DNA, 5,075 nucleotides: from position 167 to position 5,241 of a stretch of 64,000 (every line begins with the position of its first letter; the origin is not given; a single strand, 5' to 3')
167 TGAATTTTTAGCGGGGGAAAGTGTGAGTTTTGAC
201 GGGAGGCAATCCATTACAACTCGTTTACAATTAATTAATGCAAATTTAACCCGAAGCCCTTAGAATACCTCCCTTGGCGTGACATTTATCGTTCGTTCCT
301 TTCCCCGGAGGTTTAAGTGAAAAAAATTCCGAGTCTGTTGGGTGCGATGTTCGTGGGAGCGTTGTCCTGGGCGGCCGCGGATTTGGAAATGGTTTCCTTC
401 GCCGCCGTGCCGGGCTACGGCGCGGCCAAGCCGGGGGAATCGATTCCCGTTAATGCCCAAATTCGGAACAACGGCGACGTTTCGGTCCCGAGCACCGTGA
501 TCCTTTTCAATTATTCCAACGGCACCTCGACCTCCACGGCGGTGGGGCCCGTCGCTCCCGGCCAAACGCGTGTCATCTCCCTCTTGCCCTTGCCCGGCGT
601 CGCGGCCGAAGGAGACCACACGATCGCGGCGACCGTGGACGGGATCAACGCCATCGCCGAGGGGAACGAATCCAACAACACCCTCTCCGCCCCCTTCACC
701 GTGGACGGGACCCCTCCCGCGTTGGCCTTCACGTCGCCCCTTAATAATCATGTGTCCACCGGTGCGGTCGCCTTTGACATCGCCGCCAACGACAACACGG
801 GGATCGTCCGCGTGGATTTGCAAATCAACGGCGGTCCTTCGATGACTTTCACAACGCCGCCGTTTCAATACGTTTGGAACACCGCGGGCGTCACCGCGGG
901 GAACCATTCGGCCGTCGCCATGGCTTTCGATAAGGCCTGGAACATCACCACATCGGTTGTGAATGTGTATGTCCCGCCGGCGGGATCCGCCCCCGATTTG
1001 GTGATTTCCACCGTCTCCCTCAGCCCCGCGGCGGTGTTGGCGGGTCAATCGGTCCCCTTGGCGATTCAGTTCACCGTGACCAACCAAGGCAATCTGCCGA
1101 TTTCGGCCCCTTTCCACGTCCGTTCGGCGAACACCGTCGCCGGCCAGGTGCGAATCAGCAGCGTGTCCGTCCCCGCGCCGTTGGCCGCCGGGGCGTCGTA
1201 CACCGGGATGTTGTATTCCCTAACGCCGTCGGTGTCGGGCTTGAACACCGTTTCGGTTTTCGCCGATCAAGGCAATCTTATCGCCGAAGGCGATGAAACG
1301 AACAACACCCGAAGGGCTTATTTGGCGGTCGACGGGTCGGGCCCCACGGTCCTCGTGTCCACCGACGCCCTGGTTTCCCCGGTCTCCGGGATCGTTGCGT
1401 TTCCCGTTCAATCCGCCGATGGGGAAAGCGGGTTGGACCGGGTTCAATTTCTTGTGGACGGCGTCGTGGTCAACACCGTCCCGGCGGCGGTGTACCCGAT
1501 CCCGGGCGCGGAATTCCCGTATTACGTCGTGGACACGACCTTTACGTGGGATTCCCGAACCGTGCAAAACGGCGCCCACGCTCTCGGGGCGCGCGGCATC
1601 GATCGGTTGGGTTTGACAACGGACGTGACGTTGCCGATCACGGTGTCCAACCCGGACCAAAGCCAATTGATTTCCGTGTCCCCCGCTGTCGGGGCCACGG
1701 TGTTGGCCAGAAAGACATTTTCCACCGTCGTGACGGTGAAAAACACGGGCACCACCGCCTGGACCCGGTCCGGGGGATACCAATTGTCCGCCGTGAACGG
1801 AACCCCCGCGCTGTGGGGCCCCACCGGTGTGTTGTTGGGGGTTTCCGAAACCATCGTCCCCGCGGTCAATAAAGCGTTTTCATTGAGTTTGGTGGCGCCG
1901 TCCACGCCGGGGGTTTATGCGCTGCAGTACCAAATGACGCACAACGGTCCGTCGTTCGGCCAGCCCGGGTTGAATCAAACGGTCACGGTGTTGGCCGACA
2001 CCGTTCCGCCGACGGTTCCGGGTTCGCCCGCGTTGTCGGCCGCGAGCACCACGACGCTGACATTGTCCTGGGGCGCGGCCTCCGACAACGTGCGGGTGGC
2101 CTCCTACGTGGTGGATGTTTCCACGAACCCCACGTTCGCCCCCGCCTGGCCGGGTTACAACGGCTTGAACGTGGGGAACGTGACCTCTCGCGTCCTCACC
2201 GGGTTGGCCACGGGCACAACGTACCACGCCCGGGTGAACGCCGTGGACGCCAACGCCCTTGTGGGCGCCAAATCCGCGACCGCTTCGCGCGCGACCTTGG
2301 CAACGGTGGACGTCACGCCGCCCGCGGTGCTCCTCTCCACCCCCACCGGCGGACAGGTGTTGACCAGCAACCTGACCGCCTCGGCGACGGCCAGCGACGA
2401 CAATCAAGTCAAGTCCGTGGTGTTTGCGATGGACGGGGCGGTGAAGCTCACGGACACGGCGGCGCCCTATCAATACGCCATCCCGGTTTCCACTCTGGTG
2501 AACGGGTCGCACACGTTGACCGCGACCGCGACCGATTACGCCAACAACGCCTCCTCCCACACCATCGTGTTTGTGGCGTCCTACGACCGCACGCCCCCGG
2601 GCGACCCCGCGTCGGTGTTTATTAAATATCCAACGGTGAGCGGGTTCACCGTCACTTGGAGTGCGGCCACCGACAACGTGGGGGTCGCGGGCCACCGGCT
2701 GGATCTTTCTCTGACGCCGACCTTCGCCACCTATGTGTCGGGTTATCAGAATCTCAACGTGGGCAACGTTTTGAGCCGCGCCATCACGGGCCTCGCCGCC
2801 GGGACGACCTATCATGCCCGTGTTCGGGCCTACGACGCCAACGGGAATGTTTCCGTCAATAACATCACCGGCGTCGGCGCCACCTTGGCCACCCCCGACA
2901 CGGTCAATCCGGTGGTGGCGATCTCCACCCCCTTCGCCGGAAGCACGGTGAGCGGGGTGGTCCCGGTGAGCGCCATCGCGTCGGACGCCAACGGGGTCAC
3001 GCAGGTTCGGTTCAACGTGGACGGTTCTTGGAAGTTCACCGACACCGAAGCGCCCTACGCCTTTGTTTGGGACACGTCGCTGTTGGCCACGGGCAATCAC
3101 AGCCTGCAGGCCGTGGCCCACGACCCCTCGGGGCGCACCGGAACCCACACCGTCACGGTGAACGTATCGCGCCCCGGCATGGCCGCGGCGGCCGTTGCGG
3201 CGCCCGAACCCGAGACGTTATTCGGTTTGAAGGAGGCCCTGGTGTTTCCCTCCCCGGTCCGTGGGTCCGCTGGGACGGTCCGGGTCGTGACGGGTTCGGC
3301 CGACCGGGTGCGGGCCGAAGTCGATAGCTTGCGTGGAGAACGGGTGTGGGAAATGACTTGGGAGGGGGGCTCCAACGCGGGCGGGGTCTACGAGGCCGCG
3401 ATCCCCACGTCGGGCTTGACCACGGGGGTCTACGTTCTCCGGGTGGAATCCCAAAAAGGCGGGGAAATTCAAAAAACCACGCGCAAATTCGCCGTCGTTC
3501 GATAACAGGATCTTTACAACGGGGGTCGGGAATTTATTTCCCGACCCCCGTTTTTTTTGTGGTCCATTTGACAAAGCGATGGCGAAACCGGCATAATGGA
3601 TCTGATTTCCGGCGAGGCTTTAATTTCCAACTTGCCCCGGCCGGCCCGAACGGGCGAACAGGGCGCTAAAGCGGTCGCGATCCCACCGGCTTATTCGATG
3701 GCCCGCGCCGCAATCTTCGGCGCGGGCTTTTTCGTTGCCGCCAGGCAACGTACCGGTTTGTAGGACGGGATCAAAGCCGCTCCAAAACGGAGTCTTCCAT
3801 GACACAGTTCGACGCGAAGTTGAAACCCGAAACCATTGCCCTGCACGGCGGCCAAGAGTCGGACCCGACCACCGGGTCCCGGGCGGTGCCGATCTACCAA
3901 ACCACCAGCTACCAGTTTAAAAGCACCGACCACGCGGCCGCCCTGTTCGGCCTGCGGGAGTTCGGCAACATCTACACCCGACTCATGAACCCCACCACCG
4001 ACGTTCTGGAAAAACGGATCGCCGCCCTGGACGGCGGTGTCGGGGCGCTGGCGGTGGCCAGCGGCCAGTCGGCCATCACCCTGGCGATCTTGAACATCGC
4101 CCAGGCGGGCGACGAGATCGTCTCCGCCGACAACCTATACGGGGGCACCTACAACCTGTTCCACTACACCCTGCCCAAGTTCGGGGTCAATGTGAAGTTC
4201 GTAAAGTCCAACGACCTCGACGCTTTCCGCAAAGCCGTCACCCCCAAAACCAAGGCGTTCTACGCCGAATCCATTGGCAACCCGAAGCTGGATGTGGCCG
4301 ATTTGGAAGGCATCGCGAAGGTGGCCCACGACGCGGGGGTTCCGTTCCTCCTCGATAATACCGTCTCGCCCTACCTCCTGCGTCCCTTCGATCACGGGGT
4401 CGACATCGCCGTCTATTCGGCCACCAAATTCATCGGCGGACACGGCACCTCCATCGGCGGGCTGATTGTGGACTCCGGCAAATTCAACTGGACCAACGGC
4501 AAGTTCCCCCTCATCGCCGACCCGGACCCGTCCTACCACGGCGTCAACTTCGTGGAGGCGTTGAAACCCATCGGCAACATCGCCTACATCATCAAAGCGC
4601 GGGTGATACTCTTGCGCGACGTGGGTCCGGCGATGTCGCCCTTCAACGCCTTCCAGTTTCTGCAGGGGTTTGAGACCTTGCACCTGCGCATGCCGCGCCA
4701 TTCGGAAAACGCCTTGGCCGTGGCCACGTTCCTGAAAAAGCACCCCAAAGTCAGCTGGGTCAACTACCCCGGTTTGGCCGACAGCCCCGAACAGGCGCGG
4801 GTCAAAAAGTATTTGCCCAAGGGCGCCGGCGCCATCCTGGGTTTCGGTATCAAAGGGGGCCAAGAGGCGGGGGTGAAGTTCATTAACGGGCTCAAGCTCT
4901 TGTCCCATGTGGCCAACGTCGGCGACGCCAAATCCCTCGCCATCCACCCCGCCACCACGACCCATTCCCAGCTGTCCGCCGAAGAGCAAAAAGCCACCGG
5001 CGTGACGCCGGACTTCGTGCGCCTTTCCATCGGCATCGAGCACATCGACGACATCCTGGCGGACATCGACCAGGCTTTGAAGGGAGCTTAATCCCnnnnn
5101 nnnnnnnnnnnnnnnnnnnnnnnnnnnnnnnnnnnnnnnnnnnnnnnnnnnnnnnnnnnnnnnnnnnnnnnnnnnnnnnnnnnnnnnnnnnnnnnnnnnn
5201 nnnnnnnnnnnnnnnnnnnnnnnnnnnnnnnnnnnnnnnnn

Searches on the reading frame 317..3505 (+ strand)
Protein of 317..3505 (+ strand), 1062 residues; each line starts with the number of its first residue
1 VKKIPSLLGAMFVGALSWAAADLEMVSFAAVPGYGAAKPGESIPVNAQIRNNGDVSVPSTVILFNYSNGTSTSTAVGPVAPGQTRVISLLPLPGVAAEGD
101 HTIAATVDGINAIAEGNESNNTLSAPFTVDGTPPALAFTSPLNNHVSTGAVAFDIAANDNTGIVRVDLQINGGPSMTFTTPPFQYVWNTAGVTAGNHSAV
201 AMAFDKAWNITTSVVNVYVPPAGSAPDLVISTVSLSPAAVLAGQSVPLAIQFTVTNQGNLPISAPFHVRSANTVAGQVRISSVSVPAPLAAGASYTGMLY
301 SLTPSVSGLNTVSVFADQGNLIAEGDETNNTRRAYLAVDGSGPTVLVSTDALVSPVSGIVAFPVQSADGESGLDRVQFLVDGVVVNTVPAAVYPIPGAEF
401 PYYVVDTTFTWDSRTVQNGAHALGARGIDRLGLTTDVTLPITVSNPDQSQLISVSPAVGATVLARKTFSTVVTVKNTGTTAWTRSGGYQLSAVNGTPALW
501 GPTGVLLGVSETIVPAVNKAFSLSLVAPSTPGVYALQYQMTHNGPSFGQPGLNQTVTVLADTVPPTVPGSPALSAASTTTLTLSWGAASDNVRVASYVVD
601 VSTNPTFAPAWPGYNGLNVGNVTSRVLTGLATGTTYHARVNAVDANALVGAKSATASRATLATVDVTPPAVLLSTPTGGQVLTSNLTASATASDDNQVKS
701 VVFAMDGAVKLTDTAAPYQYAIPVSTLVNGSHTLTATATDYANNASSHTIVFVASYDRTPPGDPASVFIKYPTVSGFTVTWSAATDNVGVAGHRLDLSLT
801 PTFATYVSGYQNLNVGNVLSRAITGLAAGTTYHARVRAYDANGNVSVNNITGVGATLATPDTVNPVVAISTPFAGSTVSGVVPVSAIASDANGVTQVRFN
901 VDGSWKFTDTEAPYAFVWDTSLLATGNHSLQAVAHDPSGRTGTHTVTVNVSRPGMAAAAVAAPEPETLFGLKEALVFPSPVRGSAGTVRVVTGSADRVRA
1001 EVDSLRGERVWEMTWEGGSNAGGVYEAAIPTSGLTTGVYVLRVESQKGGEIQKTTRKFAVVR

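Call 8: search_protein_families(library=pfam, proteins=[window:317-3505:+], max_evalue=0.001)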
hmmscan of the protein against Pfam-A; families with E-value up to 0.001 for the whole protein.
window:317-3505:+ (1062 aa): 7 families
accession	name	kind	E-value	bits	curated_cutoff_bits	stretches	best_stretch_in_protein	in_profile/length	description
PF17957.7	Big_7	-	4.8e-36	123.7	24.1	3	865-932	1-70/70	Bacterial Ig domain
PF07705.17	CARDB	-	3.7e-24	85.3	22.7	2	36-124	14-100/101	CARDB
PF00041.27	fn3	-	1.2e-11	45.1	25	1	571-646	6-72/84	Fibronectin type III domain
PF16158.11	N_BRCA1_IG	-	1.7e-06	29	28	1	459-549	5-100/108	Ig-like domain from next to BRCA1 gene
PF16656.11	Pur_ac_phosph_N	-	1.2e-05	26.2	30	0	573-644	6-82/93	Purple acid Phosphatase, N-terminal domain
PF18962.6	Por_Secre_tail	-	0.00015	22.5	27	0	976-1053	1-72/75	Secretion system C-terminal sorting domain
PF13750.12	Big_3_3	-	0.00034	20.8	27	0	718-761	3-46/157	Bacterial Ig-like domain (group 3)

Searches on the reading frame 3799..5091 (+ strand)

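Call 8: search_protein_families(library=pfam, proteins=[window:3799-5091:+], max_evalue=0.001)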
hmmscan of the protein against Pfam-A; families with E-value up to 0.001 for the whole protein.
window:3799-5091:+ (430 aa): 4 families
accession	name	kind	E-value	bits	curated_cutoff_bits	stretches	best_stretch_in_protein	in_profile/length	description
PF01053.26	Cys_Met_Meta_PP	-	8.6e-135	449.6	27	1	11-428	1-381/381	Cys/Met metabolism PLP-dependent enzyme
PF01041.23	DegT_DnrJ_EryC1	-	2.7e-06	27.3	19.8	1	64-186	23-145/360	DegT/DnrJ/EryC1/StrS aminotransferase family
PF00266.25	Aminotran_5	-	1.5e-05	24.6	21.5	1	89-219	70-210/371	Aminotransferase class-V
PF00155.27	Aminotran_1_2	-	0.00013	21.7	19.7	1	67-187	44-186/361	Aminotransferase class I and II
